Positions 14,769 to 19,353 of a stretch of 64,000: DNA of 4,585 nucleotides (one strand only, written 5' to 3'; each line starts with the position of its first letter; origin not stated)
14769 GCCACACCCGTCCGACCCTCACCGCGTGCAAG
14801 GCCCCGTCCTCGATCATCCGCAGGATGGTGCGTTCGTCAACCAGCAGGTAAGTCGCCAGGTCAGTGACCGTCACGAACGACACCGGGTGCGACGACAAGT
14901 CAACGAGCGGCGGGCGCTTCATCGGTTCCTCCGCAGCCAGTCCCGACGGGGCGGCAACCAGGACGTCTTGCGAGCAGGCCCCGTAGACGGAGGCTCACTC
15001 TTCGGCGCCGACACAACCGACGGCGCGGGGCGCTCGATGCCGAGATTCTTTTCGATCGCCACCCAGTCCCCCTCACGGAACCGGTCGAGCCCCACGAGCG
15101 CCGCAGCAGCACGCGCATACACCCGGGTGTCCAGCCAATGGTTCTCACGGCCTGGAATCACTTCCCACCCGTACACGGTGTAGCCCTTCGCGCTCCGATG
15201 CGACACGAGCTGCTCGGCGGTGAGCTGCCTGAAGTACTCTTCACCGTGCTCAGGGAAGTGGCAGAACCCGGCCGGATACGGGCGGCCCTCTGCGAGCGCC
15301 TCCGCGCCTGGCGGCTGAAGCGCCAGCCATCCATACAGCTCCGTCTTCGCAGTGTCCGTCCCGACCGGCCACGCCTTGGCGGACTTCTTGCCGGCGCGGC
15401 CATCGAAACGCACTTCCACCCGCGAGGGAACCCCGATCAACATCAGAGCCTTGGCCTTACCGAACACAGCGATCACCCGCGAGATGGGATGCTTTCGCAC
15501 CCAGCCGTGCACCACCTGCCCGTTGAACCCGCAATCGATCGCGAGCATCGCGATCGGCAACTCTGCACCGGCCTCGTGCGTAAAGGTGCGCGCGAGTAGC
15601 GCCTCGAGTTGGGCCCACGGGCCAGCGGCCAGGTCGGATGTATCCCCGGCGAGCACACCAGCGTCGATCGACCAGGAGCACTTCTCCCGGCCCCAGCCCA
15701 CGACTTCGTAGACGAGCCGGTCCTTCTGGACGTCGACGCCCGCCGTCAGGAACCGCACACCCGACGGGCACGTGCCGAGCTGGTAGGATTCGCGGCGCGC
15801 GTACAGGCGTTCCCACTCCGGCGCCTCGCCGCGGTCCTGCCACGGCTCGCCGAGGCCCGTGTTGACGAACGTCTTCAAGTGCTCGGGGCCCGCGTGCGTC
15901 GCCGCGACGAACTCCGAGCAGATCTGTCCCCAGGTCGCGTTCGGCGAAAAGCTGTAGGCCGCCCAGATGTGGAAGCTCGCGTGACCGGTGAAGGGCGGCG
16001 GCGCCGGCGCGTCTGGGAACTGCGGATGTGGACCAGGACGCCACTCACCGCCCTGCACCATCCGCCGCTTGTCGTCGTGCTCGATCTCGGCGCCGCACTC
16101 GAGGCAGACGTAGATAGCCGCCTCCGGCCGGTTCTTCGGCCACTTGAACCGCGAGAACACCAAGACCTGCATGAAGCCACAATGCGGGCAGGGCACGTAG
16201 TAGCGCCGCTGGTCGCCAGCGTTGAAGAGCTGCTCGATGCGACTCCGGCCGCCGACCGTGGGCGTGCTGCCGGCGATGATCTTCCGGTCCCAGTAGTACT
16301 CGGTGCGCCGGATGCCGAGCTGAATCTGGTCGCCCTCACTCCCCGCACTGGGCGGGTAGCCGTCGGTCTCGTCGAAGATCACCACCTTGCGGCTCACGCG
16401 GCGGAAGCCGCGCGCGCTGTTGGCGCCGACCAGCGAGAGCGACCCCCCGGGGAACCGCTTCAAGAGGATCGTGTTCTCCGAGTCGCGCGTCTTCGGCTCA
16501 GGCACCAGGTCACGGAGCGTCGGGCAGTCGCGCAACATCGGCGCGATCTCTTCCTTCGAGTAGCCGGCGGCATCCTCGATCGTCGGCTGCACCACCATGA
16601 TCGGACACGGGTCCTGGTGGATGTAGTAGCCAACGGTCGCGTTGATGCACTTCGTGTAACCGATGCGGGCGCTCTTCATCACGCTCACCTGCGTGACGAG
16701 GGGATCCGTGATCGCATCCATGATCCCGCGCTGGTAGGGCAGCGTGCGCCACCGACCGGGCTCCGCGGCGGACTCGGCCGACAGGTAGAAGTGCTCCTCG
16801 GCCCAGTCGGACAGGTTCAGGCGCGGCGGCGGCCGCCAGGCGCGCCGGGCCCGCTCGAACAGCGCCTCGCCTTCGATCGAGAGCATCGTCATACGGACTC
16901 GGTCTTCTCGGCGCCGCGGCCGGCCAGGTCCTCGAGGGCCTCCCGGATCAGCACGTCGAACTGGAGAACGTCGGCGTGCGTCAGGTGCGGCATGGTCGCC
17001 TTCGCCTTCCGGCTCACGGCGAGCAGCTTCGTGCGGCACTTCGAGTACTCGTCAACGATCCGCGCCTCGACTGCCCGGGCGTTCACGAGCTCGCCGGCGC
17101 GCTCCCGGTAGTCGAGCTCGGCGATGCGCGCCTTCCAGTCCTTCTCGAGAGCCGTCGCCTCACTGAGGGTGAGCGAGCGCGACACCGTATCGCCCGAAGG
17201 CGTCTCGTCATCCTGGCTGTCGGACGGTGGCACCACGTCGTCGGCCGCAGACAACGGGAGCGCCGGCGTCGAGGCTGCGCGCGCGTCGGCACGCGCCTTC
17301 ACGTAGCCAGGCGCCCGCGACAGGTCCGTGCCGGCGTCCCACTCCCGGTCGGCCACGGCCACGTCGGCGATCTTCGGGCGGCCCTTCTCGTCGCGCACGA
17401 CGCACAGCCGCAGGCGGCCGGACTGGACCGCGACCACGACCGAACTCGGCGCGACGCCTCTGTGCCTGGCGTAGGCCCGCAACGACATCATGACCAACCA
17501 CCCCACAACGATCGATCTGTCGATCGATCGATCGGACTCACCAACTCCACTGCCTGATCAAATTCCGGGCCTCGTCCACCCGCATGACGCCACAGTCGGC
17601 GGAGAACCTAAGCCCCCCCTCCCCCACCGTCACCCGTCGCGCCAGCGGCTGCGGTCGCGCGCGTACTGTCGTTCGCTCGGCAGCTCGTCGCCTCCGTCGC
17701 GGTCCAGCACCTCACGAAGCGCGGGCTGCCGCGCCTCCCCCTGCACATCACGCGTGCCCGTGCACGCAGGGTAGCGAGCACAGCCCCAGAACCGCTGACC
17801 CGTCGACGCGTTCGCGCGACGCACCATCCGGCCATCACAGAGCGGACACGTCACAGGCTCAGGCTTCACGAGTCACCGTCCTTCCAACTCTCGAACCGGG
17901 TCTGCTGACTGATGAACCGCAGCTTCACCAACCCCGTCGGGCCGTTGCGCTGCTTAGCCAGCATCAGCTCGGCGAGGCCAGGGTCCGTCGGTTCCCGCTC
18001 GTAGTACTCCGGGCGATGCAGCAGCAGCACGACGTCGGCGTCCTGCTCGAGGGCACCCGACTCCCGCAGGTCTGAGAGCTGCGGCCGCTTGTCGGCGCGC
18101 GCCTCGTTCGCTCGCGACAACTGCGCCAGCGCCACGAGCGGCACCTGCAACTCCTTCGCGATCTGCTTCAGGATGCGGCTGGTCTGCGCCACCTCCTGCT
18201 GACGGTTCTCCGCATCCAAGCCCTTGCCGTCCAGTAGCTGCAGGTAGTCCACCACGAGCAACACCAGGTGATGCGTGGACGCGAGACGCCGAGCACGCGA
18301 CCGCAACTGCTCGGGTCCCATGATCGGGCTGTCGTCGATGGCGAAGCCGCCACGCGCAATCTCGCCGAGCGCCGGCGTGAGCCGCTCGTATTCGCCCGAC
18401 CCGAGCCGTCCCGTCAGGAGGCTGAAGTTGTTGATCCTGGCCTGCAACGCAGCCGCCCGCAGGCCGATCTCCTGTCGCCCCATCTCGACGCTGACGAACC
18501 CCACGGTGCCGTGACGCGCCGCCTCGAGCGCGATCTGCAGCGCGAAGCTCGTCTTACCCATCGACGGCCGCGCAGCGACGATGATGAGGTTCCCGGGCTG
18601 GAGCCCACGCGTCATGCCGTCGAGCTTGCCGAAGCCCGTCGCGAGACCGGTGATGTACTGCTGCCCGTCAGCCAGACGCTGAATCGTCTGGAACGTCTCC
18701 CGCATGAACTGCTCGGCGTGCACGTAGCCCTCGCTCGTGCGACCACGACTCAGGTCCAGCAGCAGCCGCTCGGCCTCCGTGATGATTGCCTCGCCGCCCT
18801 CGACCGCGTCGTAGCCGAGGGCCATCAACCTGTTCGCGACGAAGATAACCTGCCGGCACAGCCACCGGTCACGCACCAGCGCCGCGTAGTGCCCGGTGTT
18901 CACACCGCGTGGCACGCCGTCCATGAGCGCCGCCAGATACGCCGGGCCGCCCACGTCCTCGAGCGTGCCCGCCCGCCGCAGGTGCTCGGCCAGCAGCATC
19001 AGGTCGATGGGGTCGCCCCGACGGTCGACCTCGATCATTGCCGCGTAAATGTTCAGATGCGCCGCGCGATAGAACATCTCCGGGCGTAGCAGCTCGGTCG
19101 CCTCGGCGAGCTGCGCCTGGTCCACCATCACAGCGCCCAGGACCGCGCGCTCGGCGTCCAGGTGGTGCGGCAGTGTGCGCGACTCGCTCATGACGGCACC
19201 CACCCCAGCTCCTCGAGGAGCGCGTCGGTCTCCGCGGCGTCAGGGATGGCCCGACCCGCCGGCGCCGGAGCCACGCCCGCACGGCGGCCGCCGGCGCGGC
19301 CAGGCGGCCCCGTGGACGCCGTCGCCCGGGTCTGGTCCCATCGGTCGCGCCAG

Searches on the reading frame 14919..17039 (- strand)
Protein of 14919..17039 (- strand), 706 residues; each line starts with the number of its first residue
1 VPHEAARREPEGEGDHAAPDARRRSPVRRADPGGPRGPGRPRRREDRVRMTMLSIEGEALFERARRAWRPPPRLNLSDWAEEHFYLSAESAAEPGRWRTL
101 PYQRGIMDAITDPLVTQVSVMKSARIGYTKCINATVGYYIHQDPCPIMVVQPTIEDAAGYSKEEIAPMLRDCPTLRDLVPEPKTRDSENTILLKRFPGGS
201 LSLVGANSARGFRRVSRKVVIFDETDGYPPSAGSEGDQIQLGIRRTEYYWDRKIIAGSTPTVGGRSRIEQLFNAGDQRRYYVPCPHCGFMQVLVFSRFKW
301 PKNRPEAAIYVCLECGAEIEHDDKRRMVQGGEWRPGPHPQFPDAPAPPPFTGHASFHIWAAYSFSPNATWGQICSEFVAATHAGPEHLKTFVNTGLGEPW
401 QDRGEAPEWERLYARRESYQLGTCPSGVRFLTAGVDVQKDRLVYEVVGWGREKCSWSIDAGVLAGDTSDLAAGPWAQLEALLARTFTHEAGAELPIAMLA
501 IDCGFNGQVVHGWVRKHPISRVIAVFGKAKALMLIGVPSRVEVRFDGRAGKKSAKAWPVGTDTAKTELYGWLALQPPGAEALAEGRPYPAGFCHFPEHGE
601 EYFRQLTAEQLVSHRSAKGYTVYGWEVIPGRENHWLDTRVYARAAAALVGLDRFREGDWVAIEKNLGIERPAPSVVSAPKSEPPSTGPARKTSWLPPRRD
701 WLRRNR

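Call 59: search_protein_families(library=phrogs, max_evalue=0.00001, proteins=[window:14919-17039:-])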
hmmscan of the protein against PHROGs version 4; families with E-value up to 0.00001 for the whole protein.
window:14919-17039:- (706 aa): 8 families
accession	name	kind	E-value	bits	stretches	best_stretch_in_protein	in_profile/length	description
phrog_15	-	head and packaging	7.9e-252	840.5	1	45-701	325-985/1330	terminase large subunit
phrog_21311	-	head and packaging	8e-52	177.2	1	151-334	1-190/218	terminase large subunit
phrog_4145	-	head and packaging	2.9e-34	119.2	1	75-247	29-202/209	terminase large subunit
phrog_16406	-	unknown function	4.2e-33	115.9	1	276-648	16-384/601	-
phrog_15657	-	unknown function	8.2e-31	108.3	1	353-565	28-228/230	-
phrog_3925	-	head and packaging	8.4e-27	94.7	1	68-178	35-144/150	terminase large subunit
phrog_3028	-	unknown function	1e-24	88.5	1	481-654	4-160/203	-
phrog_675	-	head and packaging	8.9e-24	84.7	1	74-438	22-368/576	terminase large subunit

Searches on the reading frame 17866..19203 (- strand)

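Call 59: search_protein_families(library=phrogs, max_evalue=0.00001, proteins=[window:17866-19203:-])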
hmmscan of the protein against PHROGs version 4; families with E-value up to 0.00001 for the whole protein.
window:17866-19203:- (445 aa): 8 families
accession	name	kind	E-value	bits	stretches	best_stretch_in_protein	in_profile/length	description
phrog_19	-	DNA, RNA and nucleotide metabolism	2.7e-98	331.4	1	6-438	152-579/621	DnaB-like replicative helicase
phrog_243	-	DNA, RNA and nucleotide metabolism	7e-39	134.4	1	186-439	19-267/273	DnaB-like replicative helicase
phrog_11530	-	unknown function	3.8e-38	132.2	1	288-432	7-150/184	-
phrog_239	-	DNA, RNA and nucleotide metabolism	6.3e-33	115.7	1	161-439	321-598/801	DNA primase/helicase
phrog_23150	-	unknown function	1.2e-13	52.1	1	16-225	10-215/217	-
phrog_19347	-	unknown function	6.1e-13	49.9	0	379-403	1-25/79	-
phrog_5482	-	unknown function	9.1e-08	32.2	0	304-428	155-287/341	-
phrog_20000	-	unknown function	1.4e-06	29.4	1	5-63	19-77/132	-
